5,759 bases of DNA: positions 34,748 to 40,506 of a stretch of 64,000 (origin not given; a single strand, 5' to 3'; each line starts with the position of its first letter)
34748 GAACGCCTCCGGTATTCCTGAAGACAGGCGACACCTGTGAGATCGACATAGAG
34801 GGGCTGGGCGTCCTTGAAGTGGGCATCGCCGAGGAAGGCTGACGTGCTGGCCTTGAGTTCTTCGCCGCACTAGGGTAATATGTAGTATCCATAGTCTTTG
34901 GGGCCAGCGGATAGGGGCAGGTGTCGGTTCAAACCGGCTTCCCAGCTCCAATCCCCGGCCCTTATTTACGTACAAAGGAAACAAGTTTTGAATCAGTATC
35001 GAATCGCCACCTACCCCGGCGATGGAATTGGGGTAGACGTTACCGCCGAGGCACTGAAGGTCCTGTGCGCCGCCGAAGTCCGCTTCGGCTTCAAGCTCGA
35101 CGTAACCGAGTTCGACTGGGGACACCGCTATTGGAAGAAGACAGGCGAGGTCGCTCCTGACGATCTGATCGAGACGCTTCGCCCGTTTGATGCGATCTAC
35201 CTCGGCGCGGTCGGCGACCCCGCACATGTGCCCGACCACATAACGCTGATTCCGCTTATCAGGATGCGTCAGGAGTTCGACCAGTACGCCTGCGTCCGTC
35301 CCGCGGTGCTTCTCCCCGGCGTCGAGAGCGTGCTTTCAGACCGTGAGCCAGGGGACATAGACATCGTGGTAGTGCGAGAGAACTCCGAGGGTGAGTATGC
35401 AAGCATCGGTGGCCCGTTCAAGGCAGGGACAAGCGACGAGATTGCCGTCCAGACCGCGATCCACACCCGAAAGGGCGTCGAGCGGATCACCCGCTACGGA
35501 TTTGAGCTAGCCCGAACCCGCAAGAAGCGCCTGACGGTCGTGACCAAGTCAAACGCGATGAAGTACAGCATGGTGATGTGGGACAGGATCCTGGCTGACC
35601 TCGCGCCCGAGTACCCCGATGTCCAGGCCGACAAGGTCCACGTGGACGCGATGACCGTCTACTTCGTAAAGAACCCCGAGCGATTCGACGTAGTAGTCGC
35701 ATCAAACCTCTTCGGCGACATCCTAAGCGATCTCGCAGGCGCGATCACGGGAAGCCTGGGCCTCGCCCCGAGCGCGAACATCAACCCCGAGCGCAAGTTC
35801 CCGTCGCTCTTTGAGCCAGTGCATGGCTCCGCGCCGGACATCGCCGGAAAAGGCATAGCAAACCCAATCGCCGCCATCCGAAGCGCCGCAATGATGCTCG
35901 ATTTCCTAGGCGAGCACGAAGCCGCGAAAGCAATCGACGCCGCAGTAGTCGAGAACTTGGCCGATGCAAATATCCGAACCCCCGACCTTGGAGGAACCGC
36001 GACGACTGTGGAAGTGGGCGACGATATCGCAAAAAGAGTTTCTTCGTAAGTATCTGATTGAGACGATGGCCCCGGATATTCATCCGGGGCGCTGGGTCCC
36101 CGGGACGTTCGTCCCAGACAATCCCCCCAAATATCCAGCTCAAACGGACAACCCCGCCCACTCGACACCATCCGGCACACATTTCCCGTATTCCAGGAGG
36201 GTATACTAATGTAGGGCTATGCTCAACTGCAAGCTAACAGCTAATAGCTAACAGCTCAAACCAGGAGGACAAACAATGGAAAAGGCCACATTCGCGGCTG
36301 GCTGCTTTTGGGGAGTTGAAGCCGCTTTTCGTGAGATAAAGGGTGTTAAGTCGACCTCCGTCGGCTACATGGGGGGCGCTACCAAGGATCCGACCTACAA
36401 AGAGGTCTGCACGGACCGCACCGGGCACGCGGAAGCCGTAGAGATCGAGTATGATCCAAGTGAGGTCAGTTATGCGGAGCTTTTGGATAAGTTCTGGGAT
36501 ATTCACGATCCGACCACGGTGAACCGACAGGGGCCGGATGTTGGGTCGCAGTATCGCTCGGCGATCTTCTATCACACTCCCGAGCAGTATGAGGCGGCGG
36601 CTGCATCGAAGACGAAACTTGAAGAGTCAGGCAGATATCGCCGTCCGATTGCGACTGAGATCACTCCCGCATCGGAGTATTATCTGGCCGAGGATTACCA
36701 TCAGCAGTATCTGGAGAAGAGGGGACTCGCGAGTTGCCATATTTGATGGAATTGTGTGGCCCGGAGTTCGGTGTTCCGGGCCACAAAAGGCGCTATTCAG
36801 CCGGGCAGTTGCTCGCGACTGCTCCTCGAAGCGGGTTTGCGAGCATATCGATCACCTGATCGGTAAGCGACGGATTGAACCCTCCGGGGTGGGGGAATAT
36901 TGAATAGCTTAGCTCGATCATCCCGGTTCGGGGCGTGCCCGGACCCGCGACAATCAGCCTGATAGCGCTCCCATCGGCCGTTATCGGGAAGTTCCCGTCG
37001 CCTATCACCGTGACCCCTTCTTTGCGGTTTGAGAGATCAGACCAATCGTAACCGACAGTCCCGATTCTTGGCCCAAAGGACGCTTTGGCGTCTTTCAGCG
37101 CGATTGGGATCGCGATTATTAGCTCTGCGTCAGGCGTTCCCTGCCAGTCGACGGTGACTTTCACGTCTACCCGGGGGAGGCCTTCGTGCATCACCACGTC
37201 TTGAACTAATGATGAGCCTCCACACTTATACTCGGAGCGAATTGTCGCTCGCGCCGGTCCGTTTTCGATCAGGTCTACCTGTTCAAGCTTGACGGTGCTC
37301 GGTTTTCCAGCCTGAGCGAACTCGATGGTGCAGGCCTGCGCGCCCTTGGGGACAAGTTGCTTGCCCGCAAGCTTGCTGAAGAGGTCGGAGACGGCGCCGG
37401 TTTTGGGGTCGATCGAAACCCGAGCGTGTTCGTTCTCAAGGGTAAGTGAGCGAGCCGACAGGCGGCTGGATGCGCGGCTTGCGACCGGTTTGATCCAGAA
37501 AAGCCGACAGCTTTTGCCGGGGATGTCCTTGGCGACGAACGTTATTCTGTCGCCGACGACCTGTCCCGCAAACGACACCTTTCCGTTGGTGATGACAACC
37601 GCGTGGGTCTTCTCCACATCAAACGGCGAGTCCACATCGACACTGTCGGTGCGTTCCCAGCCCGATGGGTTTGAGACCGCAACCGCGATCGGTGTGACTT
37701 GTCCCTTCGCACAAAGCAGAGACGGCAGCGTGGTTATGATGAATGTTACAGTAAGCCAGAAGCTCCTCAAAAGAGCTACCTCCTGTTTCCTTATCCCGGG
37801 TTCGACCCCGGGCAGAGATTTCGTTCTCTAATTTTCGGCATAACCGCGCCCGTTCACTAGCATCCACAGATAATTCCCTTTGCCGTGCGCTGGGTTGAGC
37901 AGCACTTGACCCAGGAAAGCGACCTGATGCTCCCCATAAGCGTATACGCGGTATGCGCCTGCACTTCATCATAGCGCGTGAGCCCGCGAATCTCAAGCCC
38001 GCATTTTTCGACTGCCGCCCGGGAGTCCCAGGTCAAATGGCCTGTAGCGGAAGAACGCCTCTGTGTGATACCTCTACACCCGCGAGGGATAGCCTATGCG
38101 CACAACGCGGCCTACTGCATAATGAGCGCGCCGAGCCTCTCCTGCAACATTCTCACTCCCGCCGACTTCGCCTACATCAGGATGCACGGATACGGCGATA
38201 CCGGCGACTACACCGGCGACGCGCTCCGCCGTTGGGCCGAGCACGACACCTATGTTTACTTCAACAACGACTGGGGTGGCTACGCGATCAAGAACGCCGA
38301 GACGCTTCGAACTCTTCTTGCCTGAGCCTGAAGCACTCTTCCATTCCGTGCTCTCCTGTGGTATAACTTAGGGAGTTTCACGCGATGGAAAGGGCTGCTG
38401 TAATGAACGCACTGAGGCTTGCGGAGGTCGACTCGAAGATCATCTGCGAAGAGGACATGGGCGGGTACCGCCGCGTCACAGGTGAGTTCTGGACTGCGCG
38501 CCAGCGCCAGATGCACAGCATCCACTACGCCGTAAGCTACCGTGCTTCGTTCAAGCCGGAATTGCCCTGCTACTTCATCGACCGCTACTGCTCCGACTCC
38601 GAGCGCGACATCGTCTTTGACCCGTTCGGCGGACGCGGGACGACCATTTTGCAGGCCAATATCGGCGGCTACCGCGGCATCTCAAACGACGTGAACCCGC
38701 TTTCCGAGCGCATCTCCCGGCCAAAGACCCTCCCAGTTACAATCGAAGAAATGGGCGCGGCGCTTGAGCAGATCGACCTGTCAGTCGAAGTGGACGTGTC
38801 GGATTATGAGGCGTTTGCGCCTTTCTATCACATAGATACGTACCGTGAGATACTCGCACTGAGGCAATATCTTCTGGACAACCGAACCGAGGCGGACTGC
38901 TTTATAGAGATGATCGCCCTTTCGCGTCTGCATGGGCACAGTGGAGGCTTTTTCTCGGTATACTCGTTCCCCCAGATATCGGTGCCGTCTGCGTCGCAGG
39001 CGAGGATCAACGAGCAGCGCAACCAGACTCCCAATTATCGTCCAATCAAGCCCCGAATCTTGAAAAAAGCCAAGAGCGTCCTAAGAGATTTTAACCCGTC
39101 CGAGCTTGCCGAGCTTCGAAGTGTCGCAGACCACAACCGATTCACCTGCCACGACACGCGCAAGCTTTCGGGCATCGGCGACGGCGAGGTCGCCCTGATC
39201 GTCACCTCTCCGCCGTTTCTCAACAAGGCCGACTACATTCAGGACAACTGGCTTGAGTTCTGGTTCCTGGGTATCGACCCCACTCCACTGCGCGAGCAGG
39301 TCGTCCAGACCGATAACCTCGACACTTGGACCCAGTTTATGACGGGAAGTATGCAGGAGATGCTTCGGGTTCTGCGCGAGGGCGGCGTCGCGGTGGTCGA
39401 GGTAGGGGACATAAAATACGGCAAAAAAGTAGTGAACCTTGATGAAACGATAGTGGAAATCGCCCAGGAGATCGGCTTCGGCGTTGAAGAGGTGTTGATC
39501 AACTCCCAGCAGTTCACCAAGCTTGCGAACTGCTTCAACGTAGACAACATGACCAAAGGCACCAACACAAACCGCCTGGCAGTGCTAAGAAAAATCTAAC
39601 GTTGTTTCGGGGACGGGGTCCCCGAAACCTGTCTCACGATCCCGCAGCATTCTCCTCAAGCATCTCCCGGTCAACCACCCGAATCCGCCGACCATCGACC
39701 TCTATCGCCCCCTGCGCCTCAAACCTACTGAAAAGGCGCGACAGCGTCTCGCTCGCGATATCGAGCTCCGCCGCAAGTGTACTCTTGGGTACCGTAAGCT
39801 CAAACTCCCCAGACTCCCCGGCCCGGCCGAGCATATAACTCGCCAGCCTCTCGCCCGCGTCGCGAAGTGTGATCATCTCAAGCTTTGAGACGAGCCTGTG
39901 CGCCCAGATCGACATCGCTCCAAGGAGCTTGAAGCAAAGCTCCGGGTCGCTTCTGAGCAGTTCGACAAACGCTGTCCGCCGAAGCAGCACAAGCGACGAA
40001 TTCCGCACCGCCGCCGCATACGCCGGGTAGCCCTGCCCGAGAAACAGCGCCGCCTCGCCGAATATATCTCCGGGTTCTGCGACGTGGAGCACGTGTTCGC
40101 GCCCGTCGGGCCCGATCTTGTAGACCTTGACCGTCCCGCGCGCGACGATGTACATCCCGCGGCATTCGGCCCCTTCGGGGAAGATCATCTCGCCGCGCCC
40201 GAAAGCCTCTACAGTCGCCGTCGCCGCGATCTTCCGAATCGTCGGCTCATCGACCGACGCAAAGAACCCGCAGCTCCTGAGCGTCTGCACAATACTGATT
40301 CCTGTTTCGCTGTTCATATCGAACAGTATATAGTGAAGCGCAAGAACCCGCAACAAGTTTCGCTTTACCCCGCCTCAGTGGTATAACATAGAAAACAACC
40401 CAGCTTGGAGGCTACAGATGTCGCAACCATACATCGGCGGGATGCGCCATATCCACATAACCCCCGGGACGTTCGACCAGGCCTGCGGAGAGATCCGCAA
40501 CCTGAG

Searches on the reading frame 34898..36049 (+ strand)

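Call 15: search_protein_families(library=pfam, proteins=[window:34898-36049:+], max_evalue=0.00001)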
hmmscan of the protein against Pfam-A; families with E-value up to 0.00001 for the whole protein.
window:34898-36049:+ (383 aa): 1 family
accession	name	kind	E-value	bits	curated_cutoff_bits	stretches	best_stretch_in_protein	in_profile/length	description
PF00180.25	Iso_dh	-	3.6e-99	332.7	27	1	36-377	2-348/348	Isocitrate/isopropylmalate dehydrogenase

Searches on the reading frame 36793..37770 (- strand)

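Call 15: search_protein_families(library=pfam, proteins=[window:36793-37770:-], max_evalue=0.00001)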
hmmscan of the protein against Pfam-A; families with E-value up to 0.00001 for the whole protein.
window:36793-37770:- (325 aa): 1 family
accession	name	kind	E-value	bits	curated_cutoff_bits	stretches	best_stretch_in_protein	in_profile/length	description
PF07748.19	Glyco_hydro_38C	-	9.7e-13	49.3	25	1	111-232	1-135/206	Glycosyl hydrolases family 38 C-terminal domain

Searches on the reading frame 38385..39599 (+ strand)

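Call 15: search_protein_families(library=pfam, proteins=[window:38385-39599:+], max_evalue=0.00001)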
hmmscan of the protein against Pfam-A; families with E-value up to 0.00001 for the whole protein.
window:38385-39599:+ (404 aa): 1 family
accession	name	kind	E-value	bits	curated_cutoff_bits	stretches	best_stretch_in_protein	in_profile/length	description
PF01555.25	N6_N4_Mtase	-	1.5e-13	51.6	26.7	1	269-376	1-83/221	DNA methylase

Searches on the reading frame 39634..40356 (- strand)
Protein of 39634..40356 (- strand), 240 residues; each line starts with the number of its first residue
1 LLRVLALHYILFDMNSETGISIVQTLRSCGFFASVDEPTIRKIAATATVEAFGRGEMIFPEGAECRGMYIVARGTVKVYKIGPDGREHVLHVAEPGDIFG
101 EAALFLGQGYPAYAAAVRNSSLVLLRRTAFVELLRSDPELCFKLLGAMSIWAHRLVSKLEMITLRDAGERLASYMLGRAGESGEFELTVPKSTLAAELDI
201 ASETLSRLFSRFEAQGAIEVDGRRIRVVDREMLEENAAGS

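Call 16: search_protein_families(library=pfam, proteins=[window:39634-40356:-], max_evalue=0.00001)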
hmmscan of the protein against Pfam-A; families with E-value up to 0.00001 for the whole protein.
window:39634-40356:- (240 aa): 2 families
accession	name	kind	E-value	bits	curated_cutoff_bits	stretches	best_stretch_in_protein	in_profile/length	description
PF00027.35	cNMP_binding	-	2.4e-23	82.3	27.5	1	51-137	3-89/89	Cyclic nucleotide-binding domain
PF13545.12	HTH_Crp_2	-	1.3e-14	54.3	27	1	169-235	1-69/70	Crp-like helix-turn-helix domain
